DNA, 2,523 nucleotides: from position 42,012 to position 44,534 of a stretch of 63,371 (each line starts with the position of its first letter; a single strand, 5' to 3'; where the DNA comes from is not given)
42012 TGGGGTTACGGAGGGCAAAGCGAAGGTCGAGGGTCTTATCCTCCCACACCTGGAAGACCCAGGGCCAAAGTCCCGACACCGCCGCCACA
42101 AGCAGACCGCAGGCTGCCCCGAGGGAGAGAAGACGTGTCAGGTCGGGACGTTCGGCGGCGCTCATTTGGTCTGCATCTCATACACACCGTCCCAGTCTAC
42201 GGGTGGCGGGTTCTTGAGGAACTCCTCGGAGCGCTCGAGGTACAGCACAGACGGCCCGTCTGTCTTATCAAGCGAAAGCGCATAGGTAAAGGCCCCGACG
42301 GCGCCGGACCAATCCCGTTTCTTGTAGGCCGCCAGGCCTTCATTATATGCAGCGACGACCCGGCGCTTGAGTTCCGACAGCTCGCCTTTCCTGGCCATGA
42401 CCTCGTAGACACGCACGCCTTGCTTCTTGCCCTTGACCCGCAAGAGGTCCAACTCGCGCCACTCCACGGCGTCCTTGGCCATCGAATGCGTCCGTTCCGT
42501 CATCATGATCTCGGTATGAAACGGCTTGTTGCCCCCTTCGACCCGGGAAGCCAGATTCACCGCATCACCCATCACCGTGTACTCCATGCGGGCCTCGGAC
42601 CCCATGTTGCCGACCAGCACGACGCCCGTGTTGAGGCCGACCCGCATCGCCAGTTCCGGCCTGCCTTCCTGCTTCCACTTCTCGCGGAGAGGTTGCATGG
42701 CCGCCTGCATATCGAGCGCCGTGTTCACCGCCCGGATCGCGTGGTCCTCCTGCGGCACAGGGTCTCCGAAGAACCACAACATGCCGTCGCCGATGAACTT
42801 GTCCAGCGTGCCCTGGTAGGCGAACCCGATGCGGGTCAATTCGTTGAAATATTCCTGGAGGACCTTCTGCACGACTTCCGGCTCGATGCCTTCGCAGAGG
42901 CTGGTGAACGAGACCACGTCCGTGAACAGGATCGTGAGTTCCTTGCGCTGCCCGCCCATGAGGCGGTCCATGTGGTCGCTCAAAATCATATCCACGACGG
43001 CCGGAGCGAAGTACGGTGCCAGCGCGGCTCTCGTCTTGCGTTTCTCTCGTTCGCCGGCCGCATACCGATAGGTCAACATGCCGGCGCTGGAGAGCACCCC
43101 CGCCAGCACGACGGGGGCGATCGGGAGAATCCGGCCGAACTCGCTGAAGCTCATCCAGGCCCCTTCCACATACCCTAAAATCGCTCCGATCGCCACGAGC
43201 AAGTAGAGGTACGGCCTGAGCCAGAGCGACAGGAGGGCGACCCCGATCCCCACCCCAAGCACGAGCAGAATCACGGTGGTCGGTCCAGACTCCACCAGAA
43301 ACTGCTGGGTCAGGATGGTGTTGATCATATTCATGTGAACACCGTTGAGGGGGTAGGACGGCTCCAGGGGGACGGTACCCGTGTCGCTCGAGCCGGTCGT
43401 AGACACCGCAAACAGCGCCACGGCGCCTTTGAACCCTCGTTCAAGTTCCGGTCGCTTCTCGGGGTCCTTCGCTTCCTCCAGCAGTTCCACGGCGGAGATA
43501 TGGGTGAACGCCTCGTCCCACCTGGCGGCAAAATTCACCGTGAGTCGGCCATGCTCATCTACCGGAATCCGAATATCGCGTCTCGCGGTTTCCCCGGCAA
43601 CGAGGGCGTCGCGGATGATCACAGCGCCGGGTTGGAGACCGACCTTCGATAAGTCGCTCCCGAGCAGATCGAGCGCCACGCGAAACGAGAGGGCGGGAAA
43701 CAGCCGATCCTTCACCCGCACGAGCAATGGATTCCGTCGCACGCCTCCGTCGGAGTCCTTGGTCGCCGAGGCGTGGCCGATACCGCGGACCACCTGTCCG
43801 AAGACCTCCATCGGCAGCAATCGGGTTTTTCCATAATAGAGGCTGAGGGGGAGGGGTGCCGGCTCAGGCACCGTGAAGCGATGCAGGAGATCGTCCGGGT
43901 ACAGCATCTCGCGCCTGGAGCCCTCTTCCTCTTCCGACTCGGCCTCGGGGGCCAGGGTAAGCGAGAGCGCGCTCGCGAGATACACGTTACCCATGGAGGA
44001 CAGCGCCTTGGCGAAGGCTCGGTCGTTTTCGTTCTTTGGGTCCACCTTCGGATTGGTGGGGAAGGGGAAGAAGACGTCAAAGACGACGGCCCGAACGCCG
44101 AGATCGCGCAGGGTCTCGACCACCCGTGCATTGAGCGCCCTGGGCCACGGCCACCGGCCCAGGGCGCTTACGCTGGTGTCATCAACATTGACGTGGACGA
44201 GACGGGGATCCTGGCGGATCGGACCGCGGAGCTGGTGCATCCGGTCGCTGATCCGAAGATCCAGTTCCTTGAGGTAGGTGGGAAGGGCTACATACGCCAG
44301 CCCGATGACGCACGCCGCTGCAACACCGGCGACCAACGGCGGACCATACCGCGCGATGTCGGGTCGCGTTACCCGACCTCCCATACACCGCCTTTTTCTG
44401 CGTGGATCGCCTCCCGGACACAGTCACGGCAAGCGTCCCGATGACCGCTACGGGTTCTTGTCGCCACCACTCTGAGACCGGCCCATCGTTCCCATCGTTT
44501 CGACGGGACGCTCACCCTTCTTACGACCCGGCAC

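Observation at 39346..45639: Three-gene envelope-sensing operon with a membrane-tethered CHASE2 sigma54 activator and its own sigma54 promoter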

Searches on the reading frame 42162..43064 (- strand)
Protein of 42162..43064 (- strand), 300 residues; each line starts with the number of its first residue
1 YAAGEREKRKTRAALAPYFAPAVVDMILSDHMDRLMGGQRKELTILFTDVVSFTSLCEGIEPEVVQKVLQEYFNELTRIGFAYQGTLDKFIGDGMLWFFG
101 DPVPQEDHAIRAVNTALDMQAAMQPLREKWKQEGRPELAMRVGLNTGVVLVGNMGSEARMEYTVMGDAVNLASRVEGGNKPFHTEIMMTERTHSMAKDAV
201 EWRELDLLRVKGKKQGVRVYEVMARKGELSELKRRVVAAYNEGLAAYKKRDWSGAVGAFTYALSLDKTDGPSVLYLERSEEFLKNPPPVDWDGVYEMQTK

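Call 52: search_solved_structures(query=window:42162-43064:-, show_alignments=2, max_evalue=0.00001)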
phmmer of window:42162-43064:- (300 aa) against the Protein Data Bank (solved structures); distinct sequences matched with E-value up to 0.00001: 52.
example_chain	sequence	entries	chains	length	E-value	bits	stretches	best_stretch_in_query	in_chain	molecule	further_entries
3r5g_A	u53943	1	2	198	4.7e-43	150.8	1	38-227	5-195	CyaB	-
6fht_A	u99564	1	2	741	2e-36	129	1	10-223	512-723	Bacteriophytochrome,Adenylate cyclase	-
2w01_A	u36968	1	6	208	2.5e-35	125.4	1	35-223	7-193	ADENYLATE CYCLASE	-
1wc1_A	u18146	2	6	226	3.3e-26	95.5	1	40-192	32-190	ADENYLATE CYCLASE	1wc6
1wc0_A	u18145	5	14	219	3.5e-26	95.4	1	40-192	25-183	ADENYLATE CYCLASE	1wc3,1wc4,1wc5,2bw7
5mbg_A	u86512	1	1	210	1.1e-21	80.6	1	39-223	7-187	Beta subunit of photoactivated adenylyl cyclase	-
5mbj_A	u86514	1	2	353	1.1e-21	80.6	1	18-223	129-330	Beta subunit of photoactivated adenylyl cyclase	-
5m27_A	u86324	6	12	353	1.1e-21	80.6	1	18-223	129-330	Beta subunit of photoactivated adenylyl cyclase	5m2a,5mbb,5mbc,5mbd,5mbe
5mbk_A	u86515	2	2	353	1.1e-21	80.6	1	18-223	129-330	Beta subunit of photoactivated adenylyl cyclase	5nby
5x4t_A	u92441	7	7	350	1.4e-21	80.3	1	15-222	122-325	Photoactivated adenylyl cyclase | Family 3 adenylate cyclase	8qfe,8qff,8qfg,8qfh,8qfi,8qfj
5x4u_A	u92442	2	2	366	1.4e-21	80.3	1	15-223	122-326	Photoactivated adenylyl cyclase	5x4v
9f1z_A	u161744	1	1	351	1.4e-21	80.3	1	15-222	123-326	Family 3 adenylate cyclase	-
4yus_A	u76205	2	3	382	1.5e-21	80.2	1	15-223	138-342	Family 3 adenylate cyclase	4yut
9f1w_A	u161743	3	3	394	1.6e-21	80.1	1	15-223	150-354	Family 3 adenylate cyclase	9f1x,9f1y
5mbh_A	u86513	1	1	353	1.2e-20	77.2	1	18-223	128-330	Beta subunit of photoactivated adenylyl cyclase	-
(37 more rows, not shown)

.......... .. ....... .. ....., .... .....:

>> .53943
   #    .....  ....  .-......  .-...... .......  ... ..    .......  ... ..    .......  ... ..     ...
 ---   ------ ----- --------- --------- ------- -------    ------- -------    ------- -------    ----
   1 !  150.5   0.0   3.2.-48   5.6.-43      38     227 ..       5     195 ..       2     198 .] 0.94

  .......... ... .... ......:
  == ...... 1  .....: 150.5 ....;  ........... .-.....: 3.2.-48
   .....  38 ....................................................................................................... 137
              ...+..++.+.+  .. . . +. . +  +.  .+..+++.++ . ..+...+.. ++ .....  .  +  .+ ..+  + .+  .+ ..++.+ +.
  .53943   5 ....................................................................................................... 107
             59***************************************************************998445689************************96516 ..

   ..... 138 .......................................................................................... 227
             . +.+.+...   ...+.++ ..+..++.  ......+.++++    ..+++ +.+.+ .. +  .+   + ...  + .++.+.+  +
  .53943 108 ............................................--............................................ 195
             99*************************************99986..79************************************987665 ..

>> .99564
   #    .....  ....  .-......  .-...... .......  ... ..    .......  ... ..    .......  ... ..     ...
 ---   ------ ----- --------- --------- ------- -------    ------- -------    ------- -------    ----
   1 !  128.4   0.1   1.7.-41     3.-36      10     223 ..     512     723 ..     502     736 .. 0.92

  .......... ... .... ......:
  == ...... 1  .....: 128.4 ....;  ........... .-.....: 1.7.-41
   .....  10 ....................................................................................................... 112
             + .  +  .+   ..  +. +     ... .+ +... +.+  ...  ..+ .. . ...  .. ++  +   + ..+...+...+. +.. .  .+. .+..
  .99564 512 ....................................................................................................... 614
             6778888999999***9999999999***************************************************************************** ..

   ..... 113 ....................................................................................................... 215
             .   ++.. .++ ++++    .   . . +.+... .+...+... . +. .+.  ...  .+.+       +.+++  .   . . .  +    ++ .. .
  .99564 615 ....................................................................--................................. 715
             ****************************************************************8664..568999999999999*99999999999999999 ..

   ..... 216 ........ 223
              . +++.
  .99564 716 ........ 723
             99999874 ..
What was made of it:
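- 42162..44384 (-): Gene B: CHASE2 (43248-44312) / 4 TM / class IIIb adenylate cyclase (42405-42944) plus a weak C-terminal TPR. The motifs FTD, KFIGDG and T..N..R are kept (call 52).
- On Class III adenylate cyclase (gene B): In the alignment to CyaB 3r5g (E 5e-43), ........, DKFIGDG and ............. keep these residues, with the Lys/Thr pair of class IIIb (call 52).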

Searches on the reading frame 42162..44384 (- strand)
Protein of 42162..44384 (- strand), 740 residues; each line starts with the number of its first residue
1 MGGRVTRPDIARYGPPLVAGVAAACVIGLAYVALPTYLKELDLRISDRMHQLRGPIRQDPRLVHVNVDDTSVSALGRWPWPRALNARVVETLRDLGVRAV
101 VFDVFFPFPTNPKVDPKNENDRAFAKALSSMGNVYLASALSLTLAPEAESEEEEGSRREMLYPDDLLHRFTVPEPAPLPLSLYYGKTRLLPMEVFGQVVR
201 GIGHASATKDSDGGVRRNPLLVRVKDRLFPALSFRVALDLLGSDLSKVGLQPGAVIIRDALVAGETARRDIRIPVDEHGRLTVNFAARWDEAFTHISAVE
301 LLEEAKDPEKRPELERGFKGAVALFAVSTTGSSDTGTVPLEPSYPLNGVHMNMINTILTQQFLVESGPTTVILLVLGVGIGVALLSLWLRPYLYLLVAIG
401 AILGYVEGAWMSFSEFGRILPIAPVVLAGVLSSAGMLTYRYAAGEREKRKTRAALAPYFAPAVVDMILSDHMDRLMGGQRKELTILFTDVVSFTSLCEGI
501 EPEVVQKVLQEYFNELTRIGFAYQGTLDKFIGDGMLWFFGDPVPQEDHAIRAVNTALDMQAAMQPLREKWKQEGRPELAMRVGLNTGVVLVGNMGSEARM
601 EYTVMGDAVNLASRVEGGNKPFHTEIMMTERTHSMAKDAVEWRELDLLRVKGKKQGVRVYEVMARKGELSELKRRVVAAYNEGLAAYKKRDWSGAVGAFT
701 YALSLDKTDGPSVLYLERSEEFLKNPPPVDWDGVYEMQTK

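Call 5: search_protein_families(library=pfam, proteins=[window:42162-44384:-], max_evalue=0.01)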
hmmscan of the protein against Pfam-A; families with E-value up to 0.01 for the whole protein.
window:42162-44384:- (740 aa): 3 families
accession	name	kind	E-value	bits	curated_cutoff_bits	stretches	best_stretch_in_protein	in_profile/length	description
PF05226.16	CHASE2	-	9.1e-44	150.4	26.3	1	25-379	5-251/257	CHASE2 domain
PF00211.25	Guanylate_cyc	-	2.6e-26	92.8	21.9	1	481-660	7-179/183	Adenylate and Guanylate cyclase catalytic domain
PF07719.23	TPR_2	-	0.0029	18.1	27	0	678-708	3-33/34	Tetratricopeptide repeat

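Call 6: search_protein_families(library=ncbifam, proteins=[window:42162-44384:-], max_evalue=0.01)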
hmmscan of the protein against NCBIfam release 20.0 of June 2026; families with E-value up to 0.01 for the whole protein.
window:42162-44384:- (740 aa): 1 family
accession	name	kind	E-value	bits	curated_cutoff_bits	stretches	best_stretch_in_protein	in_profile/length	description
TIGR03903.1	TOMM_kin_cyc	equivalog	5.1e-08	31.2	705.75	1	477-646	282-446/1267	TOMM system kinase/cyclase fusion protein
